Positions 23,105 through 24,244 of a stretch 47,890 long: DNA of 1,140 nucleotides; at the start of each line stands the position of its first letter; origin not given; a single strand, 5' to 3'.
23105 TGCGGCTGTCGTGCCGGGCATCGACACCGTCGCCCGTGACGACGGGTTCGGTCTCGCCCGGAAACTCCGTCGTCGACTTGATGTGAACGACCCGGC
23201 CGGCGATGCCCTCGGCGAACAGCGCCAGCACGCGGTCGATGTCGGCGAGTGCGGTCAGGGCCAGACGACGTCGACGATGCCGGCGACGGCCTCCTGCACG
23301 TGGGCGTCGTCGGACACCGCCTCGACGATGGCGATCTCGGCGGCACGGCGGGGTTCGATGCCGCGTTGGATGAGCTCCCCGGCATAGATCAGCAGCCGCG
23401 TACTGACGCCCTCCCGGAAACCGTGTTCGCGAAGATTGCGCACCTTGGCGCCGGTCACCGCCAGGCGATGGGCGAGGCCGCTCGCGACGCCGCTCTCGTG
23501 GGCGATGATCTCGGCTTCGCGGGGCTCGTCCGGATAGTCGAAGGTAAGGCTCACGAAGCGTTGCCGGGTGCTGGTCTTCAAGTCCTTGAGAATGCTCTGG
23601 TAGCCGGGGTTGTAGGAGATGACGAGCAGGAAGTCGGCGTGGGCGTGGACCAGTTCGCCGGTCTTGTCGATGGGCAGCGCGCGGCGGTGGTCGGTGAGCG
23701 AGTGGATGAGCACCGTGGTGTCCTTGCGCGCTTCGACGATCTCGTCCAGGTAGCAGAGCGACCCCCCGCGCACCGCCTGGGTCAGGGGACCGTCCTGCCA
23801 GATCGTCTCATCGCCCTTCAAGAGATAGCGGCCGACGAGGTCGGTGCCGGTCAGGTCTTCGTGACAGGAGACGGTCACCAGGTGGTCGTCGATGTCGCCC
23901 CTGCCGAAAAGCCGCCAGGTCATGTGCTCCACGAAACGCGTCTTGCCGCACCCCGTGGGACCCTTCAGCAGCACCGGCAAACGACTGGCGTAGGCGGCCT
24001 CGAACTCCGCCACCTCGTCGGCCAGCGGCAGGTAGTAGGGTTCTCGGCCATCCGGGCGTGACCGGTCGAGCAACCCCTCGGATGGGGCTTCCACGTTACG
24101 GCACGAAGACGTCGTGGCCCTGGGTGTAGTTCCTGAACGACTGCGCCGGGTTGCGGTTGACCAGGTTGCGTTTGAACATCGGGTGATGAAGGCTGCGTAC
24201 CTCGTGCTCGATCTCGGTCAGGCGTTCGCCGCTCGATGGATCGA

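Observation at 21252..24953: Orphan CbbQ/NorQ AAA+ and CbbO/NorD VWA pair chained to a VOC-fold metalloenzyme-like gene: candidate new client for a QD/QO-type remodeller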

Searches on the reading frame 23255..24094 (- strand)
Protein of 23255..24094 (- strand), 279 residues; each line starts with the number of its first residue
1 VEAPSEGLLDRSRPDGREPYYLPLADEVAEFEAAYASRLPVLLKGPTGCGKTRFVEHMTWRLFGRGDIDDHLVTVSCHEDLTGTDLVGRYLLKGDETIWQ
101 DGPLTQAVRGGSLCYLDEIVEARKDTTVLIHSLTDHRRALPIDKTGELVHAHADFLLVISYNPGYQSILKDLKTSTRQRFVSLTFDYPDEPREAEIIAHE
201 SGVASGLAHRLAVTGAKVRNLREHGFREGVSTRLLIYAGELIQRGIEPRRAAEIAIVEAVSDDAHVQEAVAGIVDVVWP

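Call 3: search_protein_families(library=pfam, proteins=[window:23255-24094:-], max_evalue=0.01)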
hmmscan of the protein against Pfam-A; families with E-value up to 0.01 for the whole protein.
window:23255-24094:- (279 aa): 3 families
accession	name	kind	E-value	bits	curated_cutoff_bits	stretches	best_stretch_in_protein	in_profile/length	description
PF07728.20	AAA_5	-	5.3e-29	101.5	22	1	40-180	1-139/139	AAA domain (dynein-related subfamily)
PF08406.16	CbbQ_C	-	6.9e-27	93.9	20.6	1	193-276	1-84/85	CbbQ/NirQ/NorQ C-terminal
PF01078.27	Mg_chelatase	-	0.0043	16.9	20.3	0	94-174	92-169/207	Magnesium chelatase, subunit ChlI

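Call 4: search_protein_families(library=ncbifam, proteins=[window:23255-24094:-], max_evalue=0.01)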
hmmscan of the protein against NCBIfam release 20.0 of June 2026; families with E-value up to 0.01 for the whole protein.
window:23255-24094:- (279 aa): 3 families
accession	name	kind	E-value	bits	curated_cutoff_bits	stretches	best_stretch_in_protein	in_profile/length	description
TIGR02640.1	gas_vesic_GvpN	equivalog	2e-14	53.7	266.8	1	37-241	20-235/262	gas vesicle protein GvpN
NF038308.1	RNA_repair_RtcR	equivalog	0.00022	20.2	650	1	33-123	199-291/530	RNA repair transcriptional activator RtcR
NF047784.1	MadB_ATPase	equivalog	0.0025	17.1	475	0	170-231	191-250/298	MadB family AAA-type ATPase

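Call 19: search_solved_structures(query=window:23255-24094:-, max_evalue=0.001)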
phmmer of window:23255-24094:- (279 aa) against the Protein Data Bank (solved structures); distinct sequences matched with E-value up to 0.001: 9.
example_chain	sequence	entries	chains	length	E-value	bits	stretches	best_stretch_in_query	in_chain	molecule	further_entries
6l1q_C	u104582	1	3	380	1.1e-98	333.3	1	15-276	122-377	CbbQ protein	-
5c3c_A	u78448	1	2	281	4.6e-97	328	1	17-274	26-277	CbbQ/NirQ/NorQ domain protein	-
9qh4_A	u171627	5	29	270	2.1e-92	312.7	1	18-272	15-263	Protein NorQ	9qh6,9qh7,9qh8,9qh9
9qhd_A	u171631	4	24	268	2.9e-87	295.8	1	18-277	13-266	Nitric oxide reductase NorQ protein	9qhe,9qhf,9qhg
6i27_A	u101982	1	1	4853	3.6e-49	170.9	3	33-201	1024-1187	Midasin,Midasin,Midasin,Midasin,Midasin,Midasin,Midasin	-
6i26_A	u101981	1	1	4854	3.6e-49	170.9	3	33-201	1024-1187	Midasin,Midasin,Midasin,Midasin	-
6hyp_A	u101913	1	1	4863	3.7e-49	170.9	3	33-201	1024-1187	Midasin,Midasin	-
5jcs_s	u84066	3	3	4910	3.9e-49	170.8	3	33-201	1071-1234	Midasin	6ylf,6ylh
6or5_A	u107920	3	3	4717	1.3e-42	149.5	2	36-201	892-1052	Midasin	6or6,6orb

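Call 51: search_solved_structures(query=window:23255-24094:-, max_evalue=1e-60, show_alignments=4)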
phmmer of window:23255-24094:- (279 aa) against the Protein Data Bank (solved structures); distinct sequences matched with E-value up to 1e-60: 4.
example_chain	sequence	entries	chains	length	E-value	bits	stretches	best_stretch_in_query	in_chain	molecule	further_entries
6l1q_C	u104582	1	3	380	1.1e-98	333.3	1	15-276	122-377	CbbQ protein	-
5c3c_A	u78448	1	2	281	4.6e-97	328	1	17-274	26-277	CbbQ/NirQ/NorQ domain protein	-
9qh4_A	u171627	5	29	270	2.1e-92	312.7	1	18-272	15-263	Protein NorQ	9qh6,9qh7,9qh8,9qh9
9qhd_A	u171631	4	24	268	2.9e-87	295.8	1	18-277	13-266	Nitric oxide reductase NorQ protein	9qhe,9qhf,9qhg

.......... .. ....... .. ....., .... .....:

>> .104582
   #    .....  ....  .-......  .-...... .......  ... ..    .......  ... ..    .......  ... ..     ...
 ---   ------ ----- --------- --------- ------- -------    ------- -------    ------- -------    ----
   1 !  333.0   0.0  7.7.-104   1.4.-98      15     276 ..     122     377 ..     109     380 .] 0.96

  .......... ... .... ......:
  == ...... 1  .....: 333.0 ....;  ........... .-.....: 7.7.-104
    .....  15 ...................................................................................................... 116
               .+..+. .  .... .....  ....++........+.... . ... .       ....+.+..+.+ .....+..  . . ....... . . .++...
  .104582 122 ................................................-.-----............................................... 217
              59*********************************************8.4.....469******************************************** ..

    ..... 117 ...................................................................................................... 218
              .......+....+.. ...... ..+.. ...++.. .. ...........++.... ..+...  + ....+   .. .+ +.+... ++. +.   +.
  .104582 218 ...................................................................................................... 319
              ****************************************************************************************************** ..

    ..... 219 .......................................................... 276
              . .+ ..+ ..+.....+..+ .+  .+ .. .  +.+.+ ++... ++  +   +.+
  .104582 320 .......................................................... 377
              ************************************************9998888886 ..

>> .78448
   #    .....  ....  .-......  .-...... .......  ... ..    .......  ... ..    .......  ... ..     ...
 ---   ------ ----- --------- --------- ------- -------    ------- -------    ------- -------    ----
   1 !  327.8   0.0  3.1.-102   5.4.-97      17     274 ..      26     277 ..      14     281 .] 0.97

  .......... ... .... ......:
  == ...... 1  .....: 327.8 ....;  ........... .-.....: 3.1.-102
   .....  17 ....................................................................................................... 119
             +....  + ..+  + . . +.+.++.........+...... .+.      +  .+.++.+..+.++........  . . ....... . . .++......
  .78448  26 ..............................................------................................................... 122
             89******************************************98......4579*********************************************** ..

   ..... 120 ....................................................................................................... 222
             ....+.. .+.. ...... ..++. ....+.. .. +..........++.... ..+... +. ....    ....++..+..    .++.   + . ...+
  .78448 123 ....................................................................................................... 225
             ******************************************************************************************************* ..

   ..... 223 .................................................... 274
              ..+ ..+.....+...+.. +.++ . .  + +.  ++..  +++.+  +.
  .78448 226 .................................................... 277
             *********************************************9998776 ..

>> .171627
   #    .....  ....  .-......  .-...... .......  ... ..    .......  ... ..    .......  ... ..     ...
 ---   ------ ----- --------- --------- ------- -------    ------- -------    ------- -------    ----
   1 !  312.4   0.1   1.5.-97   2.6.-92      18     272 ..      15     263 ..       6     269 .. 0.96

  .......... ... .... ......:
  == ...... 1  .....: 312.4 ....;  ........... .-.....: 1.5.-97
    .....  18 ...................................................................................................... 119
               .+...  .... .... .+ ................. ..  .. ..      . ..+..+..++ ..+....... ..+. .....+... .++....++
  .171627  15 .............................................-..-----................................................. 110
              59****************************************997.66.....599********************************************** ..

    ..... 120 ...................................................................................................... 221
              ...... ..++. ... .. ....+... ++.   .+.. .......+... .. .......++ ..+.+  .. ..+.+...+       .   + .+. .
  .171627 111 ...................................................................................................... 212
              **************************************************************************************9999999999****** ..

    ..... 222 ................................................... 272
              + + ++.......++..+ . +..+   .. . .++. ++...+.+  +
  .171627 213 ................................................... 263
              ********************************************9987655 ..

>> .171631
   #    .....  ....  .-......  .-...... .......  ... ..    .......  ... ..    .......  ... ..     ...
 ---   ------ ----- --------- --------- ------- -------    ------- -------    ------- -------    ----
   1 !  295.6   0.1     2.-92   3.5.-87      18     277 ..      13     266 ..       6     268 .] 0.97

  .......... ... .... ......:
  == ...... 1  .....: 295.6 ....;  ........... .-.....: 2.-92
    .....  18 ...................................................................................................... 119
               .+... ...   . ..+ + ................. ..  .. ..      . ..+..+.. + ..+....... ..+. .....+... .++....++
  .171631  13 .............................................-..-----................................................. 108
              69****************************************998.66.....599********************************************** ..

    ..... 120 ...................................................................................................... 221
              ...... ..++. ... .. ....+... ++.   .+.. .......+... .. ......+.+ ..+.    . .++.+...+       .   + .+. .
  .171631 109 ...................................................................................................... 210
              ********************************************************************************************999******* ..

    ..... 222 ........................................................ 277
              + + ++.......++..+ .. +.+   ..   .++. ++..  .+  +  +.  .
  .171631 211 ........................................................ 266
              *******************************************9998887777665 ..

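Call 63: search_dna_similar(query=window:23255-24094:-, collection=plasmids, mode=protein, max_evalue=1e-30, max_rows=40)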
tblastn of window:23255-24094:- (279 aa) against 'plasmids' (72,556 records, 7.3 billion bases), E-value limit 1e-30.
Records with a match: 258; places in all: 278; records where one place covers at least 80% of the query: 256.
Best place of each record, by identity: 60-80% 17; <60% 241.
By first word of the organism name: Phaeobacter 58; Sinorhizobium 50; Rhizobium 39; Azospirillum 19; Agrobacterium 19; Ensifer 9; Shinella 8; Roseibium 7; Labrenzia 4; Ruegeria 4; and 31 more.
By predicted mobility (MOB-suite, as given by PLSDB): non-mobilizable 185; conjugative 61; mobilizable 12.
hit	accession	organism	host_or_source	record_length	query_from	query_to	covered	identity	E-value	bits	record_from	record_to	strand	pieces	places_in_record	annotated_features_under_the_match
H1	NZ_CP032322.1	Azospirillum argentinense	soil sample,Agricultural field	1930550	17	278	94%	61.8%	2e-100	328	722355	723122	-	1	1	record has no annotation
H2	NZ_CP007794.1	Azospirillum argentinense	Triticum aestivum L.,Root,wheat ...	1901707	16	278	94%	61.2%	9e-101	329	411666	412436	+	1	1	record has no annotation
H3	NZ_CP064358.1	Miltoncostaea oceani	pure culture,marine sediment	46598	17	274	92%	61.6%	2e-101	331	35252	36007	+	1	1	CbbQ/NirQ/NorQ/GpvN family protein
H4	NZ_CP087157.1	Roseibium aggregatum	cell culture,seawater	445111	18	275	92%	61.2%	3e-100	328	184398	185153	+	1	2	CbbQ/NirQ/NorQ/GpvN family protein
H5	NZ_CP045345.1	Labrenzia sp. THAF187b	pure culture,Surface of a polyethylene ...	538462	18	275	92%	61.2%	8e-100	327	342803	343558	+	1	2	CbbQ/NirQ/NorQ/GpvN family protein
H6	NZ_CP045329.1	Labrenzia sp. THAF191b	pure culture,Surface of a polyethylene ...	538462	18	275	92%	61.2%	8e-100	327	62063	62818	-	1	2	CbbQ/NirQ/NorQ/GpvN family protein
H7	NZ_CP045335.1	Labrenzia sp. THAF191a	pure culture,Surface of a polyethylene ...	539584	18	275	92%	61.2%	8e-100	327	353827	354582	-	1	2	CbbQ/NirQ/NorQ/GpvN family protein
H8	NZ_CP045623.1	Roseibium aggregatum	-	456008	18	275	92%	61.2%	1e-99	326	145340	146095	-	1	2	CbbQ/NirQ/NorQ/GpvN family protein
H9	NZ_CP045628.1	Roseibium aggregatum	-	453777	18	275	92%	61.2%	2e-99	325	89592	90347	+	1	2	CbbQ/NirQ/NorQ/GpvN family protein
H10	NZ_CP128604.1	Roseibium aggregatum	cell culture,marine biofilms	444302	18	275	92%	61.2%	3e-99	325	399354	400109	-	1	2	CbbQ/NirQ/NorQ/GpvN family protein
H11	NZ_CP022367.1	Azospirillum sp. TSH58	single cell,paddy soils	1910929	17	278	94%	60.3%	3e-99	325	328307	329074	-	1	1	record has no annotation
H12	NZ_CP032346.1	Azospirillum brasilense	soil sample,Agricultural field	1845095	17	278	94%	60.3%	3e-98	322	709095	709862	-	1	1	record has no annotation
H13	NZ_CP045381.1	Labrenzia sp. THAF35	pure culture,Surface of a polyethylene ...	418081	18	275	92%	60.9%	1e-99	326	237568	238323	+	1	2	CbbQ/NirQ/NorQ/GpvN family protein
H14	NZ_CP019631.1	Roseibium algicola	Rhodosorus marinus,cell culture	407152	18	275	92%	60.9%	2e-99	325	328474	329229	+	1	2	CbbQ/NirQ/NorQ/GpvN family protein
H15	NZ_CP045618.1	Roseibium aggregatum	-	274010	18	274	92%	61.1%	4e-99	325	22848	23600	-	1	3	CbbQ/NirQ/NorQ/GpvN family protein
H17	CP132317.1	Shinella sumterensis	Homo sapiens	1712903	17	274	92%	60.5%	8e-98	321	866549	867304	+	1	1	CbbQ/NirQ/NorQ/GpvN family protein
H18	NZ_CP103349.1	Brucella anthropi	-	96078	18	278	94%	59.0%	1e-95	314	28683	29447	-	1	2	CbbQ/NirQ/NorQ/GpvN family protein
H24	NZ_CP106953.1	Eleftheria terrae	soil sample,soil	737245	18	278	94%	57.5%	9e-91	300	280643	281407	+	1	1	CbbQ/NirQ/NorQ/GpvN family protein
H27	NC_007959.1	Nitrobacter hamburgensis X14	-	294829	17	274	92%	57.8%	2e-94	311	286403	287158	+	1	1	CbbQ/NirQ/NorQ/GpvN family protein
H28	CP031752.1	Cereibacter sphaeroides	cell culture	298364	18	274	92%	57.6%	2e-95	313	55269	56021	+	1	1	CbbQ/NirQ/NorQ/GpvN family protein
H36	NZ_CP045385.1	Ruegeria sp. THAF33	pure culture,Surface of a polyethylene ...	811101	6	278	98%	53.1%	1e-86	289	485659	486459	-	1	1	CbbQ/NirQ/NorQ/GpvN family protein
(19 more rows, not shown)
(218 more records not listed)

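Call 64: get_annotated_region(hit=H3, flank=6000)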
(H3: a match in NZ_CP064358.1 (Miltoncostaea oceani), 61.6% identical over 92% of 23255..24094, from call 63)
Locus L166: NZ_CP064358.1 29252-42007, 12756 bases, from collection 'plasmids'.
description: Miltoncostaea oceani strain SCSIO 61214 plasmid unnamed2, complete sequence
organism: Miltoncostaea oceani (NCBI taxid 2843216)
taxonomy: Bacteria; Actinomycetota; Thermoleophilia; Miltoncostaeales; Miltoncostaeaceae; Miltoncostaea; Miltoncostaea oceani
host: -; source: pure culture,marine sediment; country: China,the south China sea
typing (MOB-suite, as given by PLSDB): non-mobilizable
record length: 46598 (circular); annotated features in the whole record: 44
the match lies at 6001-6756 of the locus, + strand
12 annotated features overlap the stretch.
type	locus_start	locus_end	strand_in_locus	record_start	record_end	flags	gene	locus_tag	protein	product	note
CDS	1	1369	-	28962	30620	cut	-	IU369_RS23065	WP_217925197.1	AMP-binding protein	-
CDS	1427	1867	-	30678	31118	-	-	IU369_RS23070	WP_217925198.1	OB-fold domain-containing protein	-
CDS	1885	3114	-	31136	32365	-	-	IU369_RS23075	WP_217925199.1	thiolase family protein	-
CDS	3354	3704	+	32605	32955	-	-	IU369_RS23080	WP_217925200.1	hypothetical protein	-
CDS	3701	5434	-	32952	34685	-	ilvB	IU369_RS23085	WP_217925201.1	biosynthetic-type acetolactate synthase large subunit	GO:0009097 - isoleucine biosynthetic process [Evidence IEA]; GO:0009099 - valine biosynthetic process [Evidence IEA]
CDS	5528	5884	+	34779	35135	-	-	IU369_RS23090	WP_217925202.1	hypothetical protein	-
CDS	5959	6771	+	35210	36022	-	-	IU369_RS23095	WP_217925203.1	CbbQ/NirQ/NorQ/GpvN family protein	-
CDS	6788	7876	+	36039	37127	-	-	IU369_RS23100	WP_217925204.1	hypothetical protein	-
CDS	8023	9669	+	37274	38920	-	-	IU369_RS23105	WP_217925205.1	VWA domain-containing protein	-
CDS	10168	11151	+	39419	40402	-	-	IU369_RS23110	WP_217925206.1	replication initiator protein A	-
CDS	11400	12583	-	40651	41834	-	-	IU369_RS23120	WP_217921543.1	IS3 family transposase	-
CDS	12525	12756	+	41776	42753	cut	-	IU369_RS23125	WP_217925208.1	IS481 family transposase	-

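Call 65: get_annotated_region(hit=H4, flank=6000)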
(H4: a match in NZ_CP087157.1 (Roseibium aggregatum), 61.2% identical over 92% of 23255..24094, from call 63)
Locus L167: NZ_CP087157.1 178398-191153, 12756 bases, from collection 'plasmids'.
description: Roseibium aggregatum strain LZB033 plasmid p1_LZB033, complete sequence
organism: Roseibium aggregatum (NCBI taxid 187304)
taxonomy: Bacteria; Pseudomonadota; Alphaproteobacteria; Hyphomicrobiales; Stappiaceae; Roseibium; Roseibium aggregatum
host: -; source: cell culture,seawater; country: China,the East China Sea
typing (MOB-suite, as given by PLSDB): non-mobilizable
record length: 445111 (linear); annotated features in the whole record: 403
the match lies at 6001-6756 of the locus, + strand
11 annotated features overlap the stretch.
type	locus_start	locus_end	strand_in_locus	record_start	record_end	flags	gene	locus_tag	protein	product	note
CDS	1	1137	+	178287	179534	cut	-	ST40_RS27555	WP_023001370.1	transporter substrate-binding domain-containing protein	-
CDS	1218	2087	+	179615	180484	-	urtB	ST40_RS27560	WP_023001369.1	urea ABC transporter permease subunit UrtB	GO:0015840 - urea transport [Evidence IEA]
CDS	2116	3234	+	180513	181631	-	urtC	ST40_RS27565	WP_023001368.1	urea ABC transporter permease subunit UrtC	GO:0015840 - urea transport [Evidence IEA]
CDS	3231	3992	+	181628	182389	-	urtD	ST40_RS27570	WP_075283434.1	urea ABC transporter ATP-binding protein UrtD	GO:0015840 - urea transport [Evidence IEA]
CDS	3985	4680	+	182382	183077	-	urtE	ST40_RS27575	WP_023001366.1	urea ABC transporter ATP-binding subunit UrtE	GO:0015840 - urea transport [Evidence IEA]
CDS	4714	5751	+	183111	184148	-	-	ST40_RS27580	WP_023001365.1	aliphatic amidase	GO:0006807 - nitrogen compound metabolic process [Evidence IEA]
CDS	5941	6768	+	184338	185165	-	-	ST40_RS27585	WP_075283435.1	CbbQ/NirQ/NorQ/GpvN family protein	-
CDS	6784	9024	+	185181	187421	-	-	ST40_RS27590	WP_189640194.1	VWA domain-containing protein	-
CDS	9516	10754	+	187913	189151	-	repA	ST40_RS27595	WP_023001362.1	plasmid partitioning protein RepA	-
CDS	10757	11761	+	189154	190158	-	repB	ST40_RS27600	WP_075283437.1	plasmid partitioning protein RepB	-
CDS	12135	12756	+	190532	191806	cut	repC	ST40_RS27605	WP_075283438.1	plasmid replication protein RepC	-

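Call 66: get_annotated_region(hit=H17, flank=5000)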
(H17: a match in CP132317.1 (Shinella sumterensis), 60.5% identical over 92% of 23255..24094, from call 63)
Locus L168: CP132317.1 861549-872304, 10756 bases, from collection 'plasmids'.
description: Shinella sumterensis strain UPHL-collab-3 plasmid unnamed1, complete sequence
organism: Shinella sumterensis (NCBI taxid 1967501)
taxonomy: Bacteria; Pseudomonadota; Alphaproteobacteria; Hyphomicrobiales; Rhizobiaceae; Shinella; Shinella sumterensis
host: -; source: Homo sapiens; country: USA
typing (MOB-suite, as given by PLSDB): non-mobilizable
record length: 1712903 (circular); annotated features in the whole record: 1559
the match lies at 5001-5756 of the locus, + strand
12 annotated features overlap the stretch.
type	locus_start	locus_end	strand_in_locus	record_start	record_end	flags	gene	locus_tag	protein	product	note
CDS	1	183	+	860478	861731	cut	-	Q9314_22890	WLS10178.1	transporter substrate-binding domain-containing protein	-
CDS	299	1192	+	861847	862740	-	urtB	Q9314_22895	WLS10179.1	urea ABC transporter permease subunit UrtB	-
CDS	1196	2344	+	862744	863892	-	urtC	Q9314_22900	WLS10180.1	urea ABC transporter permease subunit UrtC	-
CDS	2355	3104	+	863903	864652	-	urtD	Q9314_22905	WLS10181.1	urea ABC transporter ATP-binding protein UrtD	-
CDS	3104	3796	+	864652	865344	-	urtE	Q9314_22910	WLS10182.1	urea ABC transporter ATP-binding subunit UrtE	-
CDS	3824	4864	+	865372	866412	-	-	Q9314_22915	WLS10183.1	aliphatic amidase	-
CDS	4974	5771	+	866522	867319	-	-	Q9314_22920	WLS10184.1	CbbQ/NirQ/NorQ/GpvN family protein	-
CDS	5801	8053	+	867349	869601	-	-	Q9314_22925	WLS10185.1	VWA domain-containing protein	-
CDS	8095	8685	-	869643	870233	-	-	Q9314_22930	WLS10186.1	HupE/UreJ family protein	-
CDS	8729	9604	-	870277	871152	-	-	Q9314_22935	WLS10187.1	urease accessory protein UreD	-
CDS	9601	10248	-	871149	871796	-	ureG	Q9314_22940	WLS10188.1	urease accessory protein UreG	-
CDS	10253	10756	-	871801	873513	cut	ureC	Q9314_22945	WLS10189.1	urease subunit alpha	-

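Call 67: get_annotated_region(hit=H18, flank=5000)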
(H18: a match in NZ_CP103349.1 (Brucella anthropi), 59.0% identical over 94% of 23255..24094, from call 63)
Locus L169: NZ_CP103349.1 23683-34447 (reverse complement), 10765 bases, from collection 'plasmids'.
description: Brucella anthropi strain CGMCC 1.17299 plasmid p3, complete sequence
organism: Brucella anthropi (NCBI taxid 529)
taxonomy: Bacteria; Pseudomonadota; Alphaproteobacteria; Hyphomicrobiales; Brucellaceae; Brucella; Brucella anthropi
host: -; source: -; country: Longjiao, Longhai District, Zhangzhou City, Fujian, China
typing (MOB-suite, as given by PLSDB): non-mobilizable
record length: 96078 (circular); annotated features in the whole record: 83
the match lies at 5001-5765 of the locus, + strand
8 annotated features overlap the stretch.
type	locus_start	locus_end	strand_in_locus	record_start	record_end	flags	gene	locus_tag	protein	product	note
CDS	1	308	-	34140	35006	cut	-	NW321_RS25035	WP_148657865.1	class I SAM-dependent methyltransferase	-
CDS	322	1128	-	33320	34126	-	-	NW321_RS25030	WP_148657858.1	ABC transporter ATP-binding protein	-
CDS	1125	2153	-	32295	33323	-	-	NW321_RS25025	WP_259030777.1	iron ABC transporter permease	-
CDS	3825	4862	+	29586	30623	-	-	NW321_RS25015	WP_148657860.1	aliphatic amidase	GO:0006807 - nitrogen compound metabolic process [Evidence IEA]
CDS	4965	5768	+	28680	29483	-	-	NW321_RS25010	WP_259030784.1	CbbQ/NirQ/NorQ/GpvN family protein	-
CDS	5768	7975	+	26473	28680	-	-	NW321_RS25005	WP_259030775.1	VWA domain-containing protein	-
CDS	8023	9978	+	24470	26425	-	acs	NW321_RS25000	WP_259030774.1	acetate--CoA ligase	GO:0019427 - acetyl-CoA biosynthetic process from acetate [Evidence IEA]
CDS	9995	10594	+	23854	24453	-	-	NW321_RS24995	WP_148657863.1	adenylate kinase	GO:0006139 - nucleobase-containing compound metabolic process [Evidence IEA]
